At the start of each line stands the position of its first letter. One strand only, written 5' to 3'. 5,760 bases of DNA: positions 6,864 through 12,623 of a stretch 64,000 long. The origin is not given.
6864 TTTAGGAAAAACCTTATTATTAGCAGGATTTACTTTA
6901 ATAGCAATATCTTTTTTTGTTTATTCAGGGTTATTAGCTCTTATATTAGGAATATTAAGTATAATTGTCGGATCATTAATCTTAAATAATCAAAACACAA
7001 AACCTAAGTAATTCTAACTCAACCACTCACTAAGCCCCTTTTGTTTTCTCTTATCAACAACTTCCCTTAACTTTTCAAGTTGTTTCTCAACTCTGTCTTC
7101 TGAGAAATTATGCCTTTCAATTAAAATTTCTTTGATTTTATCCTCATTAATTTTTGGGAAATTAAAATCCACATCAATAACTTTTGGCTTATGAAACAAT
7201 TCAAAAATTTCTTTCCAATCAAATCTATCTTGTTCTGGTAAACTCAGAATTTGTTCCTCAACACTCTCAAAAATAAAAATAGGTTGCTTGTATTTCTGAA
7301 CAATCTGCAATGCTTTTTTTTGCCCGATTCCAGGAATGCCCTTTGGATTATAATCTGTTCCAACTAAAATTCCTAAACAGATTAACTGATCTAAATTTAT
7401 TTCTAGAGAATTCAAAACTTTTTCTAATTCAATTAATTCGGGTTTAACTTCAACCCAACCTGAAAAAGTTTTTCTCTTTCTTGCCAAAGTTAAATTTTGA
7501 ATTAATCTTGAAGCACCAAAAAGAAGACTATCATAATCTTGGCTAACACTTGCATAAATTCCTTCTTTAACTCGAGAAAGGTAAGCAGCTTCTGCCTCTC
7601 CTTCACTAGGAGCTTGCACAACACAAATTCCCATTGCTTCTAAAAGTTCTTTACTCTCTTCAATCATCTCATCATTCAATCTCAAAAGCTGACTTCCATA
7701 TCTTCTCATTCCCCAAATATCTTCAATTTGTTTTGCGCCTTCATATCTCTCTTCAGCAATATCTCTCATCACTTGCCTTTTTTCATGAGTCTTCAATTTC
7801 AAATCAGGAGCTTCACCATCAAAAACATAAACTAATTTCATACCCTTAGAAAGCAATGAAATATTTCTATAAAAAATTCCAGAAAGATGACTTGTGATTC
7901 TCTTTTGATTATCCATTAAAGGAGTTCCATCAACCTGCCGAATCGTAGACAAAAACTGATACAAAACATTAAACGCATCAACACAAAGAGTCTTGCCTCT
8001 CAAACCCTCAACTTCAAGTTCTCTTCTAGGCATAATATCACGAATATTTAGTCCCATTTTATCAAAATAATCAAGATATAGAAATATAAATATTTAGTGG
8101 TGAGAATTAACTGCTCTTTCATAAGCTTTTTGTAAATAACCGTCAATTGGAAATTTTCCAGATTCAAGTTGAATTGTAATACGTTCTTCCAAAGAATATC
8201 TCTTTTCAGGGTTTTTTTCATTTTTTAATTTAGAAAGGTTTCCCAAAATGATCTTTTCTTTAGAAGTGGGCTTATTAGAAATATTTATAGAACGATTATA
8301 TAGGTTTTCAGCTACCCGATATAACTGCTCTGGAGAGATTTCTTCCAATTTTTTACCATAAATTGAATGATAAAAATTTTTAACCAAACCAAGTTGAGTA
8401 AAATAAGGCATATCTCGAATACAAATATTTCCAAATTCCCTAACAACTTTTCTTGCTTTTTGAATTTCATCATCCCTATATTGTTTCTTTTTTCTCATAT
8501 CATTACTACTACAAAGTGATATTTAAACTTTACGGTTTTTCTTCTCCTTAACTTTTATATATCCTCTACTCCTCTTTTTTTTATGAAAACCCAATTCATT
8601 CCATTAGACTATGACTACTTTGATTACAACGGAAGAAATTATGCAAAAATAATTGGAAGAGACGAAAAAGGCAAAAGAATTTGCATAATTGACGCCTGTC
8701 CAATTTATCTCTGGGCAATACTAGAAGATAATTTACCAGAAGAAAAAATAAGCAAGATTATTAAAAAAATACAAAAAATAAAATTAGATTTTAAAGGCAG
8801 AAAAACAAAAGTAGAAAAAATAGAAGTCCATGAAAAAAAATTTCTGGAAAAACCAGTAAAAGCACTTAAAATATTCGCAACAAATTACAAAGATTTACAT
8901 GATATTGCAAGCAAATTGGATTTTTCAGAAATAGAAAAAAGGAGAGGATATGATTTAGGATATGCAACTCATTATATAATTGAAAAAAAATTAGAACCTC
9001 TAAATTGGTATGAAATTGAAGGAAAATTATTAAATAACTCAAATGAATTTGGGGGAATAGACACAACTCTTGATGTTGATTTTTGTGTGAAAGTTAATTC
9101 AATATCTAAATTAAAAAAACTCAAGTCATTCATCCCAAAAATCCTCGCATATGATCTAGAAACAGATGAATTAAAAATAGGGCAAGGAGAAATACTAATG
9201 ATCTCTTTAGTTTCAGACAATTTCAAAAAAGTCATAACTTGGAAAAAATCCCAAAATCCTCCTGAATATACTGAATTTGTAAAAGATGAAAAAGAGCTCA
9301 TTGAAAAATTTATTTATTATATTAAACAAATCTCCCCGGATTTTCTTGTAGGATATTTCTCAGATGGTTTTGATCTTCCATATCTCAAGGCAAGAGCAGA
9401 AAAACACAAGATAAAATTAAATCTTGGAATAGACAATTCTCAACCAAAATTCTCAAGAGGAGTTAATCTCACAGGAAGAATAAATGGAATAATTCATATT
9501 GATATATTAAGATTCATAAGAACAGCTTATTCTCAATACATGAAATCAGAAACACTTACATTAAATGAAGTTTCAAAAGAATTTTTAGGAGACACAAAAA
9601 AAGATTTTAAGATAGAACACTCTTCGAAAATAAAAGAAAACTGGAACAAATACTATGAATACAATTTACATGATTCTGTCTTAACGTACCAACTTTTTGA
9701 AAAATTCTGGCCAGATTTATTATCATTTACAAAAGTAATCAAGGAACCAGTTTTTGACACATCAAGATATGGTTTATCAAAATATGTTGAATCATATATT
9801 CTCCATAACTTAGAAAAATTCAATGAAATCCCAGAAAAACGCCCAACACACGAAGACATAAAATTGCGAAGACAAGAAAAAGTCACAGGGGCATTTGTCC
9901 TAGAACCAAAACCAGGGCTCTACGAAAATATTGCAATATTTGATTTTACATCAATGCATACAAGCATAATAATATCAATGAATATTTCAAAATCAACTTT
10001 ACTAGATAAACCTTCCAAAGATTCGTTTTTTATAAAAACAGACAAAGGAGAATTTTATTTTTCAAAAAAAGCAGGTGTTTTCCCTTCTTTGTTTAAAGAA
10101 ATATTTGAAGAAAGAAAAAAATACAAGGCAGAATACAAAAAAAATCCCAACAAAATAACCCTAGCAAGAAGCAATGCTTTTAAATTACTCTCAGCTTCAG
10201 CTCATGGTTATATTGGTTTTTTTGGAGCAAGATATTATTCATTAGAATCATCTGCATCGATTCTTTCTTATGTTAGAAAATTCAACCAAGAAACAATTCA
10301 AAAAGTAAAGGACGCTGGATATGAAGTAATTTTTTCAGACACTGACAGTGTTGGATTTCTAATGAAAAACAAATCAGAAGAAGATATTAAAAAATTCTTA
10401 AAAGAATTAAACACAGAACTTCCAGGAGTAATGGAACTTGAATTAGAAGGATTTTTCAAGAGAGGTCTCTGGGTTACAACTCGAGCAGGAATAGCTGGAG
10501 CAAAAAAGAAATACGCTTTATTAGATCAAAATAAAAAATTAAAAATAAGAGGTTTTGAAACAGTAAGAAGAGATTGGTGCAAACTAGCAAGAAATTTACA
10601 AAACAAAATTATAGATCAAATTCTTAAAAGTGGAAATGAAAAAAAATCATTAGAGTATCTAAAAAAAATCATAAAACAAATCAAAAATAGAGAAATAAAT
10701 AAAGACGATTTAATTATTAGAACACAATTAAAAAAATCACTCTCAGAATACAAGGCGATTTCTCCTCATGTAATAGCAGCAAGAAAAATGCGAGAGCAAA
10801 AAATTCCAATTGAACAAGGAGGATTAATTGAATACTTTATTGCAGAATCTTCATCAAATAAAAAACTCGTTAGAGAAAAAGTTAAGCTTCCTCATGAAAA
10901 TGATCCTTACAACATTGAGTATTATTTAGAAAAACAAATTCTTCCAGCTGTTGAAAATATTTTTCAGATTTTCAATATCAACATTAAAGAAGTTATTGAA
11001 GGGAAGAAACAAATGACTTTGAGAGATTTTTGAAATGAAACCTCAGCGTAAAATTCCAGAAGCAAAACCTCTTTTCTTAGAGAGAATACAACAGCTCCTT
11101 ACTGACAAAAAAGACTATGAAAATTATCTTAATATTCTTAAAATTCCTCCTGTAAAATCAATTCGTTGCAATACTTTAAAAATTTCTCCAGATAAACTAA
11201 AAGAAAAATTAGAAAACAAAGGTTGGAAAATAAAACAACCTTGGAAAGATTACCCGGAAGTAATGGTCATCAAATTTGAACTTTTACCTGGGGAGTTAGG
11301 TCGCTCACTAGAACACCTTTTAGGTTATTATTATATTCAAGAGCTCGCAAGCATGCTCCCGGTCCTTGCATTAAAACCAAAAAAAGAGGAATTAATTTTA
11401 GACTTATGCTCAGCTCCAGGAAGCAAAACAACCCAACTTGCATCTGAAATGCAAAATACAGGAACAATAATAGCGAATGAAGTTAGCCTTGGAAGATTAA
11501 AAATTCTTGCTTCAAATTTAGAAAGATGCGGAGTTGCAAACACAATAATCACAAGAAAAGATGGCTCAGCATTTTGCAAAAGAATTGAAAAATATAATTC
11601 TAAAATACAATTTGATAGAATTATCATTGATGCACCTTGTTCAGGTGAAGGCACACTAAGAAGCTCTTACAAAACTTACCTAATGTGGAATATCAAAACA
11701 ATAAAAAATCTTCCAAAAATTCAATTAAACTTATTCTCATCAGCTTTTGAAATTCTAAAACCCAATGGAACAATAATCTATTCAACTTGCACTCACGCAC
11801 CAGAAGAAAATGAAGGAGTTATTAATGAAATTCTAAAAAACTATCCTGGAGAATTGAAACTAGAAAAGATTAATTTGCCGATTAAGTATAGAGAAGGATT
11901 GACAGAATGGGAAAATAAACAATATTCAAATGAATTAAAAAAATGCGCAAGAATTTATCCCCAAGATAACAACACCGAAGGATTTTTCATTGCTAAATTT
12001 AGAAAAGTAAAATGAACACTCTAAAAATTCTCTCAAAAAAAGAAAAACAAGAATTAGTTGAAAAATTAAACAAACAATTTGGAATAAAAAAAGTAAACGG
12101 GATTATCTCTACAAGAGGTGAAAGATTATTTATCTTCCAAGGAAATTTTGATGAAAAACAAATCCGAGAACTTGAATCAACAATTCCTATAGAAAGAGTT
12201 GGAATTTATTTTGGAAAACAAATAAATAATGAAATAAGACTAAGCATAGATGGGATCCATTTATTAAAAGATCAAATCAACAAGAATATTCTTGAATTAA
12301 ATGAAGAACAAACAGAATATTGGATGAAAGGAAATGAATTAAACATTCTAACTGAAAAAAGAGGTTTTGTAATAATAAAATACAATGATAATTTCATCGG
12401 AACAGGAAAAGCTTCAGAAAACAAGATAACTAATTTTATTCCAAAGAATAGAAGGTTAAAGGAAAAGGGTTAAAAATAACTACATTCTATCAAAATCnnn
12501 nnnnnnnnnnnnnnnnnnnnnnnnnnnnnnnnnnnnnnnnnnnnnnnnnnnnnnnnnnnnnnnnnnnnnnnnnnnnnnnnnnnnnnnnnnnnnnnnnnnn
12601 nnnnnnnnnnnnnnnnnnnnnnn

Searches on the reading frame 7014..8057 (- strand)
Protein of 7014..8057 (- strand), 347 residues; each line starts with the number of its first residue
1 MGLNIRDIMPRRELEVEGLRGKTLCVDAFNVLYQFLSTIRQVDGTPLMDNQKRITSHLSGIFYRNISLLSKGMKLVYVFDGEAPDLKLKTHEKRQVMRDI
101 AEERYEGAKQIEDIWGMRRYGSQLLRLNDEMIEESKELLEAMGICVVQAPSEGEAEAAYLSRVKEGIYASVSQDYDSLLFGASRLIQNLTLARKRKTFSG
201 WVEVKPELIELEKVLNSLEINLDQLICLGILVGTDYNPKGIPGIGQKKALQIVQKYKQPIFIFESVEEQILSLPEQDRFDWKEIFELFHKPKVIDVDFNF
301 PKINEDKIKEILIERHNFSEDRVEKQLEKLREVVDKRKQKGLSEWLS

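Call 17: search_protein_families(library=pfam, proteins=[window:7014-8057:-], max_evalue=0.001)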
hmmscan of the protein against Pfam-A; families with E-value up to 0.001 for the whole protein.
window:7014-8057:- (347 aa): 2 families
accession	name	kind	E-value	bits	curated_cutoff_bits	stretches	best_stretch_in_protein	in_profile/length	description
PF00867.23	XPG_I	-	1.8e-21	76.7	24.9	1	143-235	1-89/89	XPG I-region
PF00752.23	XPG_N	-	2.5e-16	60.4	22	1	12-98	17-98/101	XPG N-terminal domain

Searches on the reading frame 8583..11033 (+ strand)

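Call 17: search_protein_families(library=pfam, proteins=[window:8583-11033:+], max_evalue=0.001)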
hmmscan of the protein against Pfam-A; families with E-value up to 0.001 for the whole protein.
window:8583-11033:+ (816 aa): 3 families
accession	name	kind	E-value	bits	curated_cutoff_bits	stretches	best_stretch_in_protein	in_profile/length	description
PF00136.26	DNA_pol_B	-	4.3e-49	168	23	1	395-795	8-451/453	DNA polymerase family B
PF03104.25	DNA_pol_B_exo1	-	1.3e-25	90.6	23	1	120-317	3-233/242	DNA polymerase family B, exonuclease domain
PF10108.15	DNA_pol_B_exo2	-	1.1e-08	35.5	24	1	230-375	31-173/213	Predicted 3'-5' exonuclease related to the exonuclease domain of PolB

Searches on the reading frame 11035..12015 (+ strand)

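Call 17: search_protein_families(library=pfam, proteins=[window:11035-12015:+], max_evalue=0.001)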
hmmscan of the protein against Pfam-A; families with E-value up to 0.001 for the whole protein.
window:11035-12015:+ (326 aa): 4 families
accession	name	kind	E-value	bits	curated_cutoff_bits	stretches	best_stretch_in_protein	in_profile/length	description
PF01189.24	Methyltr_RsmB-F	-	3.5e-53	180.7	27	1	111-323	2-199/199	16S rRNA methyltransferase RsmB/F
PF17125.10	Methyltr_RsmF_N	-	1.2e-11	45.4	34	1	14-103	5-85/86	N-terminal domain of 16S rRNA methyltransferase RsmF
PF01728.25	FtsJ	-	8.4e-05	23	24.1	1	117-270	21-155/181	FtsJ-like methyltransferase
PF09445.16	Methyltransf_15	-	0.00072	19.6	22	0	119-206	2-85/165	RNA cap guanine-N2 methyltransferase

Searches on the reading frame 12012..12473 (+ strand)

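Call 18: search_protein_families(library=pfam, proteins=[window:12012-12473:+], max_evalue=0.001)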
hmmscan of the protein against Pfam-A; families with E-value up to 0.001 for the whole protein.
window:12012-12473:+ (153 aa): 2 families
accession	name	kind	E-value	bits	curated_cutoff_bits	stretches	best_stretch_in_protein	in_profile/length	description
PF13636.12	Methyltranf_PUA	-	2.8e-10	40.5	27.6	1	104-149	4-49/49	RNA-binding PUA-like domain of methyltransferase RsmF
PF09157.17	TruB-C_2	-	0.00042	20.6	21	1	94-138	3-50/57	Pseudouridine synthase II TruB, C-terminal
